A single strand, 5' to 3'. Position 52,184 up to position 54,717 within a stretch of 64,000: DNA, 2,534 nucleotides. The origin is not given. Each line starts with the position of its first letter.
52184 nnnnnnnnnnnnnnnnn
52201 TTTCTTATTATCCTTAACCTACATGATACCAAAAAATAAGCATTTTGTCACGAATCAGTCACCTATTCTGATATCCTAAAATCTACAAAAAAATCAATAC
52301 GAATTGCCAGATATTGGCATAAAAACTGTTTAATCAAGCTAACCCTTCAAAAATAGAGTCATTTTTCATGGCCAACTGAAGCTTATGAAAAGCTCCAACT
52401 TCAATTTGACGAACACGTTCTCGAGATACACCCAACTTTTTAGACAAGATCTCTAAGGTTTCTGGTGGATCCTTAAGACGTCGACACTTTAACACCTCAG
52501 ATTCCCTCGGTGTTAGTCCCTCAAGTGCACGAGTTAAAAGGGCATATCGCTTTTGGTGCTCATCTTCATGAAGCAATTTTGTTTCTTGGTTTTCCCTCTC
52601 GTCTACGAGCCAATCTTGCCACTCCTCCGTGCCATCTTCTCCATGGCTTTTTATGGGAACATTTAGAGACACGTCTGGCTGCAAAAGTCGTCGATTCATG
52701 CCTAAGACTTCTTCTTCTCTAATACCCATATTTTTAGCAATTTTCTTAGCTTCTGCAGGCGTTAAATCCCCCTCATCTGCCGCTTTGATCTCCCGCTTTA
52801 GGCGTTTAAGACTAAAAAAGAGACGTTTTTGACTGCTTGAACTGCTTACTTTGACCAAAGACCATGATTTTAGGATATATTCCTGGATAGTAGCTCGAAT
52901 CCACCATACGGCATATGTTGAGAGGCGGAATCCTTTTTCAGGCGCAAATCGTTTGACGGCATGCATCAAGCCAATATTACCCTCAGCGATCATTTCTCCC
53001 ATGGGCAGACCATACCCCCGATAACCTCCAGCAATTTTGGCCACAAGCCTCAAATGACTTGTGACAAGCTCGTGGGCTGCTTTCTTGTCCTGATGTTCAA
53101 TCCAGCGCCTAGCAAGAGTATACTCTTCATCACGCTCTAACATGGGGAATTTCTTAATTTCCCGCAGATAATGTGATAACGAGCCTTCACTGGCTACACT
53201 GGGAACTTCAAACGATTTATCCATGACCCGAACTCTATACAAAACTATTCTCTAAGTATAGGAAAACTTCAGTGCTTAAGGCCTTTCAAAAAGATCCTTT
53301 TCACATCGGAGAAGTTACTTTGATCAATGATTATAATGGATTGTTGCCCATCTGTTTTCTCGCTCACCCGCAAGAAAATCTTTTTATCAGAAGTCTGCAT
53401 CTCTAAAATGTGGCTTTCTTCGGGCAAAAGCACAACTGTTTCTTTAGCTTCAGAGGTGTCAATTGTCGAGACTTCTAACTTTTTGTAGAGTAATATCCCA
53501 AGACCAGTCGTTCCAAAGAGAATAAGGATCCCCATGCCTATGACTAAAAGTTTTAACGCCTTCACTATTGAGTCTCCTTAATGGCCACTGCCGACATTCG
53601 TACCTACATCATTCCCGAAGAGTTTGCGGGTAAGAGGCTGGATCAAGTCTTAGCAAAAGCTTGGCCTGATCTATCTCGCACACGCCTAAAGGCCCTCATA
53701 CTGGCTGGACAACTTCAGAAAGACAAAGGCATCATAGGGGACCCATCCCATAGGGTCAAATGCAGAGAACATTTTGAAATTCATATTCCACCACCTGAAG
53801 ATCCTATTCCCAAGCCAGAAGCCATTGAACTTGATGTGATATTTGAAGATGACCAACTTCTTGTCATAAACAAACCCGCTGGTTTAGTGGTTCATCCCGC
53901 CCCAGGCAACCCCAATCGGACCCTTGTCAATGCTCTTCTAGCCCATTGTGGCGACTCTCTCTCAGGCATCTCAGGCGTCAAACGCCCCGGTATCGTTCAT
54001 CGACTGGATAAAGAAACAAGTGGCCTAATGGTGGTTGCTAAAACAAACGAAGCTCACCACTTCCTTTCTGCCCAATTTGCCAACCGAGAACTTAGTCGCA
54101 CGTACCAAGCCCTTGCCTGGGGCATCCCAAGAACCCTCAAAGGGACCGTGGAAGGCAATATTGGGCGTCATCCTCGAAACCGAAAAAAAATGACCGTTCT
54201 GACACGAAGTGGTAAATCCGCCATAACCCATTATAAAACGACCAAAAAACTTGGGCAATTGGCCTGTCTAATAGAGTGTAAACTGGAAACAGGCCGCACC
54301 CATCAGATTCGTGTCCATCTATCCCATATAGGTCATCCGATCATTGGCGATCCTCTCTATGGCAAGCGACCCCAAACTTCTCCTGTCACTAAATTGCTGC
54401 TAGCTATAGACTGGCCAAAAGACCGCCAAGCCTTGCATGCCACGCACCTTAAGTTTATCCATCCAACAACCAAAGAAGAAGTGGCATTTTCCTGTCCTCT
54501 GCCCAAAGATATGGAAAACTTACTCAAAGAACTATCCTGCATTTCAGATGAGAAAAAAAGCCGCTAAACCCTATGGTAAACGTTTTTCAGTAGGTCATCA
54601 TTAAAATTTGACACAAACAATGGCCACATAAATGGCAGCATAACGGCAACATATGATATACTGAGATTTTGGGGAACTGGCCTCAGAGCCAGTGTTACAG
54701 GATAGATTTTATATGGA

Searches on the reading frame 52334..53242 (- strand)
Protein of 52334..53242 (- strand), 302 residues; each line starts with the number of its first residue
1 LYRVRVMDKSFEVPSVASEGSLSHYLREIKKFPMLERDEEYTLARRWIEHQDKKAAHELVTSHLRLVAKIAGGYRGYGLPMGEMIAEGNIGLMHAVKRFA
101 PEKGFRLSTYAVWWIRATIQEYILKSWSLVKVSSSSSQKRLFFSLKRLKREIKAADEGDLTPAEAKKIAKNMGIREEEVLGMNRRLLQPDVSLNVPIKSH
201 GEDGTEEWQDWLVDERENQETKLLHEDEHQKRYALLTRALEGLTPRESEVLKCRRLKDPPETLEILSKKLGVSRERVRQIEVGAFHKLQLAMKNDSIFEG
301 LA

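Call 5: search_protein_families(library=pfam, proteins=[window:52334-53242:-], max_evalue=0.01)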
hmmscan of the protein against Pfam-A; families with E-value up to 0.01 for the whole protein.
window:52334-53242:- (302 aa): 3 families
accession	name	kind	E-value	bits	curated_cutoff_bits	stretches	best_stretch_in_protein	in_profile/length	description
PF04542.20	Sigma70_r2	-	1.4e-16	60.5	24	1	59-127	1-69/71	Sigma-70 region 2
PF04545.22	Sigma70_r4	-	8.8e-15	54.4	24.1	1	239-289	1-49/50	Sigma-70, region 4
PF00140.25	Sigma70_r1_2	-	3.5e-09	36.9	22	1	21-47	2-28/34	Sigma-70 factor, region 1.2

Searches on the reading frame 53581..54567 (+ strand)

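Call 5: search_protein_families(library=pfam, proteins=[window:53581-54567:+], max_evalue=0.01)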
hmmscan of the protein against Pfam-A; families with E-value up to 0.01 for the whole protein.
window:53581-54567:+ (328 aa): 2 families
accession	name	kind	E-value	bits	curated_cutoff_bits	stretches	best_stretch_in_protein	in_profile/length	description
PF00849.27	PseudoU_synth_2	-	2.4e-34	119.2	26.8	1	92-249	1-152/152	RNA pseudouridylate synthase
PF01479.30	S4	-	0.00067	19.8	22.8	1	19-60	2-43/48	S4 domain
